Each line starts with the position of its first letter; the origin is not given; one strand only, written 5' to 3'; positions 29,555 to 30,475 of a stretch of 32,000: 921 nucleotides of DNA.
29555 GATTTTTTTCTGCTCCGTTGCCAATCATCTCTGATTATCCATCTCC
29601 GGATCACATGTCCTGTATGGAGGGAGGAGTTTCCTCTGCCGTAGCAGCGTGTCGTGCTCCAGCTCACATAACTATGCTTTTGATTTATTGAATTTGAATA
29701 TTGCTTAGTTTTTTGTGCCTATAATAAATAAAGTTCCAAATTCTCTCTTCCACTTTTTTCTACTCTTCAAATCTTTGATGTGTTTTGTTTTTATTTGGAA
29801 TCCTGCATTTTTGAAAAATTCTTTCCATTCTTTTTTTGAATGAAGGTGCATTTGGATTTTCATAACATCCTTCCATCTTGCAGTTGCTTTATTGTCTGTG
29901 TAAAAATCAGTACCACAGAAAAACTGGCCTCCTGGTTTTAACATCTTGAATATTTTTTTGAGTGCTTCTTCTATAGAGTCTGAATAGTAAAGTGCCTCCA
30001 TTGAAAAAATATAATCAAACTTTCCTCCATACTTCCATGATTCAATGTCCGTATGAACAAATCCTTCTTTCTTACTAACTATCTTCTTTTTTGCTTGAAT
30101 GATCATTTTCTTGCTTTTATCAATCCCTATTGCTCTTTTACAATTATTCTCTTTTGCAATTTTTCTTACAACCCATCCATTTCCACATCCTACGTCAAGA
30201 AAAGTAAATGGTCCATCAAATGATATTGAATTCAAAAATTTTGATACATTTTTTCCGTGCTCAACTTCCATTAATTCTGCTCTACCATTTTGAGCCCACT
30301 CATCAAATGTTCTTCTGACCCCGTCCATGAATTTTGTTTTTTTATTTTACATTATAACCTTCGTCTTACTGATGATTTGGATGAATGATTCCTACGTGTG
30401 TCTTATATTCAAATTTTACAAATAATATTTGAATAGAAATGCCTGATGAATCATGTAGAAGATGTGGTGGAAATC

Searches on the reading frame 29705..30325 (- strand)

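Call 11: search_protein_families(library=pfam, proteins=[window:29705-30325:-], max_evalue=0.01)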
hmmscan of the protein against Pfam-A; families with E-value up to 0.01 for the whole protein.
window:29705-30325:- (206 aa): 20 families
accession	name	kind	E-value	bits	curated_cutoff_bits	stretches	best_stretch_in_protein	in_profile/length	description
PF13489.12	Methyltransf_23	-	3.2e-19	69.7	27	1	36-178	20-161/164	Methyltransferase domain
PF08241.18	Methyltransf_11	-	6.3e-19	68.9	21.2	1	43-137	1-95/95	Methyltransferase domain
PF13649.12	Methyltransf_25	-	2.8e-18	66.9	27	1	43-133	2-97/97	Methyltransferase domain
PF13847.12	Methyltransf_31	-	1.6e-17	64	27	1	41-175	6-145/145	Methyltransferase domain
PF08242.18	Methyltransf_12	-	9.7e-15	55.5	30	1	43-135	1-98/98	Methyltransferase domain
PF08003.17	Methyltransf_9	-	1.1e-09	38.2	23.8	1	41-139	118-219/315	Protein of unknown function (DUF1698)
PF02390.23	Methyltransf_4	-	1.2e-08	35.1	24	1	41-85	4-48/173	Putative methyltransferase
PF07021.18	MetW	-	5.2e-07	29.9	21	1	42-126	17-99/193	Methionine biosynthesis protein MetW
PF05401.17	NodS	-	1.2e-06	28.9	24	1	42-140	47-147/201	Nodulation protein S (NodS)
PF01209.24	Ubie_methyltran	-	1.3e-06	28.4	20.1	1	38-137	47-151/233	ubiE/COQ5 methyltransferase family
PF08123.19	DOT1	-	5.8e-06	26.4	23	1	26-81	30-85/205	Histone methylation protein DOT1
PF02353.26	CMAS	-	1.3e-05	25.1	27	1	30-149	54-176/273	Mycolic acid cyclopropane synthetase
PF24675.1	NpmA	-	0.00017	21.4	60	1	42-85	27-70/214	16S rRNA (adenine(1408)-N(1))-methyltransferase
PF05175.20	MTS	-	0.0007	19.7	23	1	42-108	35-104/170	Methyltransferase small domain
PF01135.25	PCMT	-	0.0012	19.1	20.3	1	30-135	65-169/210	Protein-L-isoaspartate(D-aspartate) O-methyltransferase (PCMT)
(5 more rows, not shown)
